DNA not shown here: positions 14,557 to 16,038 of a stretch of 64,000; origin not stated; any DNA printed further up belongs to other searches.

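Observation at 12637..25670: Dense island of cyclic-amidine/peptide catabolism enzymes reminiscent of ectoine (doeA/doeB) or creatinine degradation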

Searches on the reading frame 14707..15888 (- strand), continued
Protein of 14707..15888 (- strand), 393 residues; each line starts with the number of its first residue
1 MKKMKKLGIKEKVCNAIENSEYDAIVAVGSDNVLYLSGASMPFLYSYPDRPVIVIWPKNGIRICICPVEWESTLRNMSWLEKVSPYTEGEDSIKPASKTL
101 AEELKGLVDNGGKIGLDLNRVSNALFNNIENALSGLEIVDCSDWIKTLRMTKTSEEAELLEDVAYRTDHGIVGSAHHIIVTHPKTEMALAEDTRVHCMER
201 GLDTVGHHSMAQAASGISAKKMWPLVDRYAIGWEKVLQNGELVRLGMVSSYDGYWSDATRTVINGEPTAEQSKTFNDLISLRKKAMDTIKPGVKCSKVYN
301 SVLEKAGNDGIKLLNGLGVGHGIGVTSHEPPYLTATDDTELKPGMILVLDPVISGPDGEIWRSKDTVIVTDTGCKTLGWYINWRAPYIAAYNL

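Call 33: search_protein_families(library=pfam, proteins=[L040:4944-5786:+, L040:5835-6821:+, L040:6428-7540:+, L040:7537-8568:+, L040:11944-12810:+, L040:13084-14325:+, L040:15168-16904:+, L040:16915-18063:+, L040:18357-20138:+, L040:19967-20923:+], max_evalue=0.00001)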
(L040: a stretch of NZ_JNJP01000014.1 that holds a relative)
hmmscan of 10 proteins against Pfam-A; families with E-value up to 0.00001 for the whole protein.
L040:4944-5786:+ (280 aa): 1 family
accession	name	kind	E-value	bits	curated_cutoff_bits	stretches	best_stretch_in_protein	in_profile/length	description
PF00497.25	SBP_bac_3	-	3.9e-34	117.7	26.4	1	45-260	1-131/132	Bacterial extracellular solute-binding proteins, family 3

L040:5835-6821:+ (328 aa): 1 family
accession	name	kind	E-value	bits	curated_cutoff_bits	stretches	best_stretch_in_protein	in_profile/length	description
PF00528.27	BPD_transp_1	-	6.4e-24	85.1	26.4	1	146-320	8-183/184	Binding-protein-dependent transport system inner membrane component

L040:6428-7540:+ (370 aa): 3 families
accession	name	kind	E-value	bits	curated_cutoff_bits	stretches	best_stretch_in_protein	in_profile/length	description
PF00005.33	ABC_tran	-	1.1e-35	123.7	25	1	147-295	1-137/137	ABC transporter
PF13304.12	AAA_21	-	7.4e-11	43.1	27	0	263-327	235-301/304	AAA domain, putative AbiEii toxin, Type IV TA system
PF02463.25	SMC_N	-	1.9e-07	31.2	40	0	255-335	135-207/220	RecF/RecN/SMC N terminal domain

L040:7537-8568:+ (343 aa): 1 family
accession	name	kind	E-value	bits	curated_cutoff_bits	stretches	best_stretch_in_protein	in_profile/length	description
PF00528.27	BPD_transp_1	-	8.1e-21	75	26.4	1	157-337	2-183/184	Binding-protein-dependent transport system inner membrane component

L040:11944-12810:+ (288 aa): 1 family
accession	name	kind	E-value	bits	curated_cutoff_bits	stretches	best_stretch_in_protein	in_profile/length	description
PF02567.21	PhzC-PhzF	-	9.8e-56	189.7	27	1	9-284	1-281/281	Phenazine biosynthesis-like protein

L040:13084-14325:+ (413 aa): 0 families

L040:15168-16904:+ (578 aa): 0 families

L040:16915-18063:+ (382 aa): 0 families

L040:18357-20138:+ (593 aa): 2 families
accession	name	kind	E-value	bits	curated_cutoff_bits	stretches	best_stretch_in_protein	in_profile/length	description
PF02492.25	cobW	-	1.6e-36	126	20.7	1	290-461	3-178/180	CobW/HypB/UreG, nucleotide-binding domain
PF07683.19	CobW_C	-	9.3e-09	35.5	22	1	511-586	2-82/94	Cobalamin synthesis protein cobW C-terminal domain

L040:19967-20923:+ (318 aa): 1 family
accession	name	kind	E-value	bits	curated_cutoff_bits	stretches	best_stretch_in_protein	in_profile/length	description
PF01618.21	MotA_ExbB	-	2.9e-27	95.4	22.9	1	144-242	28-125/127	MotA/TolQ/ExbB proton channel family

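Call 34: find_encoding_contigs(protein=P0003, flank=10000, max_places=1)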
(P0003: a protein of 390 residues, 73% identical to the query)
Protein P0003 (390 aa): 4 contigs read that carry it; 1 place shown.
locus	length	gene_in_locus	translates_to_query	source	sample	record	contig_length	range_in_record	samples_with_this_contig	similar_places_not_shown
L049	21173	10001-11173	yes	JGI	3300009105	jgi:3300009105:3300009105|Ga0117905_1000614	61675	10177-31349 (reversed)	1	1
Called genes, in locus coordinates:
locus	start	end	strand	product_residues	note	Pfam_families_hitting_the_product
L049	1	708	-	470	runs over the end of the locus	PF01979:Amidohydro_1, PF07969:Amidohydro_3 (weak)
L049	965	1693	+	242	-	PF04909:Amidohydro_2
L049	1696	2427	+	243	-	PF04909:Amidohydro_2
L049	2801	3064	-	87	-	PF04951:Peptidase_M55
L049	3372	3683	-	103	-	PF00106:adh_short, PF13561:adh_short_C2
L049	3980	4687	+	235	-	PF07883:Cupin_2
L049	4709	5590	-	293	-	PF02633:Creatininase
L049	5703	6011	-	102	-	PF04077:DsrH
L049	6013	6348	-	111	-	PF02635:DsrE, PF04077:DsrH (weak)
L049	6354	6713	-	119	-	PF02635:DsrE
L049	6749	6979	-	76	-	PF01206:TusA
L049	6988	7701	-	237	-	PF01177:Asp_Glu_race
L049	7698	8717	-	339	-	PF24827:AstE_AspA_cat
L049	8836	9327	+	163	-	PF01321:Creatinase_N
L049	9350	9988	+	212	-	PF00557:Peptidase_M24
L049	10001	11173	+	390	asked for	PF01321:Creatinase_N, PF00557:Peptidase_M24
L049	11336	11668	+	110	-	PF00724:Oxidored_FMN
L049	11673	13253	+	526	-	PF00724:Oxidored_FMN, PF01266:DAO (faint), PF03486:HI0933_like (weak), PF07992:Pyr_redox_2, PF12831:FAD_oxidored (weak), PF13450:NAD_binding_8, PF13738:Pyr_redox_3 (weak), PF00070:Pyr_redox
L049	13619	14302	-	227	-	PF01979:Amidohydro_1, PF07969:Amidohydro_3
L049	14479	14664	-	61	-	-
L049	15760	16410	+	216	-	PF01548:DEDD_Tnp_IS110, PF02371:Transposase_20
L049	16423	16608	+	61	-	-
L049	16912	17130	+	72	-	PF06177:QueT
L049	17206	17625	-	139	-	-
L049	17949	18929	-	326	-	PF08271:Zn_Ribbon_TF, PF00382:TFIIB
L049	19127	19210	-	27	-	-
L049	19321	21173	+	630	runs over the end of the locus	PF01855:POR_N, PF02775:TPP_enzyme_C, PF12797:Fer4_2 (faint), PF12838:Fer4_7 (faint), PF14697:Fer4_21, PF00037:Fer4 (weak)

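Call 35: find_encoding_contigs(protein=P0015, flank=10000, max_places=1)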
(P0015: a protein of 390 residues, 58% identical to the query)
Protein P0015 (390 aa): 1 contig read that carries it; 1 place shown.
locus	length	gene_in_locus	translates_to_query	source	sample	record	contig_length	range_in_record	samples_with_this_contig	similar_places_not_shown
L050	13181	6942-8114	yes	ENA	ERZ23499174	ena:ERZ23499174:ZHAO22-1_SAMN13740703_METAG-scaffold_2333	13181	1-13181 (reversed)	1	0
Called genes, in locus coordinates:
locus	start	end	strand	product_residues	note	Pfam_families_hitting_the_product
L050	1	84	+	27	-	?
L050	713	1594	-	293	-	PF02633:Creatininase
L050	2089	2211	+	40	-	-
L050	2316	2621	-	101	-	PF04077:DsrH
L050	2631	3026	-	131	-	PF02635:DsrE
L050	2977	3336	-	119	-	PF02635:DsrE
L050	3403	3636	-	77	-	PF01206:TusA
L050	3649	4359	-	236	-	PF01177:Asp_Glu_race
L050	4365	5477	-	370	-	PF24827:AstE_AspA_cat (weak)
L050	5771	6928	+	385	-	PF01321:Creatinase_N, PF00557:Peptidase_M24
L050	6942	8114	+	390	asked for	PF01321:Creatinase_N, PF00557:Peptidase_M24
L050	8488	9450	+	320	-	PF00696:AA_kinase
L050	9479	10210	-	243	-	PF02729:OTCace_N, PF00185:OTCace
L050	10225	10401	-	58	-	-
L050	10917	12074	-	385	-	PF02515:CoA_transf_3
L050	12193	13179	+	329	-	?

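Call 38: list_cluster_members(proteins=[window:14707-15888:-, window:15892-17049:-, window:17148-18185:+, window:18360-19235:+, window:12637-14565:-, window:24513-25670:+, window:25977-27221:-, window:10392-10784:+])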
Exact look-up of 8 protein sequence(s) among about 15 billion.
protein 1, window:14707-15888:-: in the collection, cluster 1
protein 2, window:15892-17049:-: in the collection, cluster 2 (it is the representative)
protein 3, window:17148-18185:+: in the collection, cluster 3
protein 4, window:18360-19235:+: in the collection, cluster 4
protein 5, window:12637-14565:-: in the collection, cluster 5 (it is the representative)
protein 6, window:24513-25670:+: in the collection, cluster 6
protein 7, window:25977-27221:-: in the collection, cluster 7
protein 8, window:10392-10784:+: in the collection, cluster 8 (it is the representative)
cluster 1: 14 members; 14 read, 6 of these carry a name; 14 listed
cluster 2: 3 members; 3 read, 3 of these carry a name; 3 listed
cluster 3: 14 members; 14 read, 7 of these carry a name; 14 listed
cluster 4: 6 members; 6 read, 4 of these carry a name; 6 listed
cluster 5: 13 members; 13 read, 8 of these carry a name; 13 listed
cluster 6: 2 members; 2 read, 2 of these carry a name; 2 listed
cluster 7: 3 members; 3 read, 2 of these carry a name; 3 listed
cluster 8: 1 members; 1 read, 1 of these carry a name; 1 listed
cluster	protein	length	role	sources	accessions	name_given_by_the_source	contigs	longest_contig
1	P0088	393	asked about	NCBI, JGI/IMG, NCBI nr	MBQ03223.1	hypothetical protein CL673_00710 [Candidatus Bathyarchaeota archaeon] | Xaa-Pro aminopeptidase | hypothetical protein [Candidatus Bathyarchaeota archaeon]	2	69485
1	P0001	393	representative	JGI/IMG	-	Xaa-Pro aminopeptidase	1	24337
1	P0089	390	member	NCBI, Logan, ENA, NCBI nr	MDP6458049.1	MAG: M24 family metallopeptidase [Candidatus Bathyarchaeota archaeon] | M24 family metallopeptidase [Candidatus Bathyarchaeota archaeon]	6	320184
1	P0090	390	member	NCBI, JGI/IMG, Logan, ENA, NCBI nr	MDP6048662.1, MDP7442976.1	MAG: M24 family metallopeptidase [Candidatus Bathyarchaeota archaeon] | M24 family metallopeptidase [Candidatus Bathyarchaeota archaeon]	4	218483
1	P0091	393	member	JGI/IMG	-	Xaa-Pro aminopeptidase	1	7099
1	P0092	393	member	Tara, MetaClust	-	strand:+ start:1823 stop:3004 length:1182 start_codon:yes stop_codon:yes ... | TARA_137_MES_0.22-3_scaffold60431_1_gene55463 COG0006 K01262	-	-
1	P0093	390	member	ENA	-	-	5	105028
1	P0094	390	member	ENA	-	-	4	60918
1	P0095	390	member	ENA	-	-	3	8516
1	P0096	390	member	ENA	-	-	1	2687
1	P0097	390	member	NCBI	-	-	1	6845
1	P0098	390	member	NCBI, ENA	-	-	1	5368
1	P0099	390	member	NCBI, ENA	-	-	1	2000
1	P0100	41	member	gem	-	-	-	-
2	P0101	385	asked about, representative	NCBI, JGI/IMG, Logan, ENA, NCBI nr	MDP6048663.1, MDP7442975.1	MAG: M24 family metallopeptidase [Candidatus Bathyarchaeota archaeon] | Xaa-Pro dipeptidase | M24 family metallopeptidase [Candidatus Bathyarchaeota archaeon]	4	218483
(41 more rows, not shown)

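Call 44: search_dna_similar(query=window:14707-15888:-, collection=plasmids, mode=protein, max_evalue=0.00001, max_rows=40, rows=spread)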
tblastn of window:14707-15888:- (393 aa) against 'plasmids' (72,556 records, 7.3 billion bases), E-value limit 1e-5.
Records with a match: 963; places in all: 1058; records where one place covers at least 80% of the query: 277.
Best place of each record, by identity: <60% 963.
By first word of the organism name: Klebsiella 264; Rhizobium 101; Acinetobacter 99; Sinorhizobium 58; Agrobacterium 50; Bacillus 43; Shinella 15; Aminobacter 14; Mesorhizobium 13; Phaeobacter 13; and 115 more.
By predicted mobility (MOB-suite, as given by PLSDB): non-mobilizable 524; conjugative 318; mobilizable 121.
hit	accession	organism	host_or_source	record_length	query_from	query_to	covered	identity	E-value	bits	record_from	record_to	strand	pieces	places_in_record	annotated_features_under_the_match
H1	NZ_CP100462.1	Salinigranum marinum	cell culture,Saline soil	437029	23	377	90%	29.3%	3e-31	133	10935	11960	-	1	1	Xaa-Pro peptidase family protein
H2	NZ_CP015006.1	Aminobacter aminovorans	cell culture,soil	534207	15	382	94%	25.7%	8e-20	99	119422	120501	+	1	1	Xaa-Pro peptidase family protein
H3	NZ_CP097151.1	Deinococcus sp. QL22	-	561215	13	380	94%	24.7%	9e-25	114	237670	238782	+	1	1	Xaa-Pro peptidase family protein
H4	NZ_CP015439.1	Anoxybacillus amylolyticus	Microbial isolate,soil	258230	30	380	89%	25.4%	1e-19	99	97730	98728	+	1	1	Xaa-Pro peptidase family protein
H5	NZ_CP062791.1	Cytobacillus oceanisediminis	rhizosphere taken during the low tide ...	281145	31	380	89%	24.7%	5e-20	100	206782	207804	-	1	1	Xaa-Pro peptidase family protein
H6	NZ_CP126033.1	Bradyrhizobium elkanii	Glycine max,soybean,root nodule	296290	23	377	90%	23.7%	1e-10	71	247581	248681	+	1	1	Xaa-Pro peptidase family protein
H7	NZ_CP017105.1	Rhizobium gallicum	Phaseolus vulgaris,Whole ...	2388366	17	378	92%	23.1%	1e-6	59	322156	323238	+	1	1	none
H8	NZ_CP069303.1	Shinella sp. PSBB067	monoisolate,Minnesota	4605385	17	377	92%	22.8%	5e-16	88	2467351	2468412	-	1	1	none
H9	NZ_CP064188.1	Rhizobium sp. 007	Onobrychis viciifolia,cell culture,root ...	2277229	17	378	92%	22.4%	2e-6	58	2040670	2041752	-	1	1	none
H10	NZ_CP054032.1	Rhizobium indicum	Pisum sativum l. (pea),Pure culture,Pea ...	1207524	17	378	92%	22.0%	7e-7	59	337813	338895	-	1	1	record has no annotation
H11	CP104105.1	Phaeobacter sp. G2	cell culture,Emiliania huxleyi RCC1216 ...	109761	17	377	92%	21.6%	8e-15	84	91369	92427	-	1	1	Xaa-Pro peptidase family protein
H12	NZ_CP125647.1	Rhizobium sp. BT04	Phaseolus vulgaris,Pure culture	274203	85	392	78%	24.8%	1e-7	62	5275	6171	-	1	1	Xaa-Pro peptidase family protein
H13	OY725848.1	Subdoligranulum variabile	-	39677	97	377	72%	25.6%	1e-8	65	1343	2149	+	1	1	record has no annotation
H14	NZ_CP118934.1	Acinetobacter pittii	Pure isolate,soil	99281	98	393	75%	23.7%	8e-13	78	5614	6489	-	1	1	M24 family metallopeptidase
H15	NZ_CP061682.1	Acinetobacter seifertii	Homo sapiens,blood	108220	98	393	75%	23.7%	8e-13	78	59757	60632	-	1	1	M24 family metallopeptidase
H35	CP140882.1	Sinorhizobium meliloti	Medicago lupulina,whole organism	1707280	133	378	63%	25.1%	1e-6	59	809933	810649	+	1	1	Xaa-Pro peptidase family protein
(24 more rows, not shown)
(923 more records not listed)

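Call 45: get_annotated_region(hit=H35, flank=8000)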
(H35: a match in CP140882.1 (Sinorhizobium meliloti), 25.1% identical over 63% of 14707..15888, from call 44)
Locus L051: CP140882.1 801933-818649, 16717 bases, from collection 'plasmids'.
description: Sinorhizobium meliloti strain ml46 plasmid pSymA, complete sequence
organism: Sinorhizobium meliloti (NCBI taxid 382)
taxonomy: Bacteria; Pseudomonadota; Alphaproteobacteria; Hyphomicrobiales; Rhizobiaceae; Sinorhizobium; Sinorhizobium meliloti
host: -; source: Medicago lupulina,whole organism; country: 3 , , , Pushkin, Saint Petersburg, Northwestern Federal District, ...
typing (MOB-suite, as given by PLSDB): conjugative; relaxase MOBQ; mating-pair formation MPF_T
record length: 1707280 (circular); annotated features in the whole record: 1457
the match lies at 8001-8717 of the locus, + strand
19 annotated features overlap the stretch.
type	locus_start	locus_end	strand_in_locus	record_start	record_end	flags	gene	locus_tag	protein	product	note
CDS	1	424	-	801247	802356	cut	-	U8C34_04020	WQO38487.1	ABC transporter ATP-binding protein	-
CDS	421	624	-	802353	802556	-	-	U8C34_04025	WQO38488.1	hypothetical protein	-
CDS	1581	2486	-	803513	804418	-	-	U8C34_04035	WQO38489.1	sugar ABC transporter permease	-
CDS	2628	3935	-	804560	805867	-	-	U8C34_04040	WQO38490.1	extracellular solute-binding protein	-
CDS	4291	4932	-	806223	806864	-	-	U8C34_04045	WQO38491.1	helix-turn-helix domain-containing protein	-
CDS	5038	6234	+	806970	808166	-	-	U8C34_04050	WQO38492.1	Tm-1-like ATP-binding domain-containing protein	-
CDS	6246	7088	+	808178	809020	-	-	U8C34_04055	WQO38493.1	phosphoenolpyruvate hydrolase family protein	-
CDS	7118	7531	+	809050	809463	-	-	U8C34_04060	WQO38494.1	cupin domain-containing protein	-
CDS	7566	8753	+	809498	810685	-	-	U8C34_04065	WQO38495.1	Xaa-Pro peptidase family protein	-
CDS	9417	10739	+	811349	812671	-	-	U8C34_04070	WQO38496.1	MFS transporter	-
CDS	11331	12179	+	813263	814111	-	-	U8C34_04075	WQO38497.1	alpha/beta fold hydrolase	-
CDS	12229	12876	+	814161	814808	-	-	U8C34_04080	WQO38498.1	dihydrofolate reductase family protein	-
CDS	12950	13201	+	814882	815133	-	-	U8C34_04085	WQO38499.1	hypothetical protein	-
CDS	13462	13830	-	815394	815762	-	-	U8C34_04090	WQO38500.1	MarR family transcriptional regulator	-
CDS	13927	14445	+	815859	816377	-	-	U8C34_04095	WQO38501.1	hypothetical protein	-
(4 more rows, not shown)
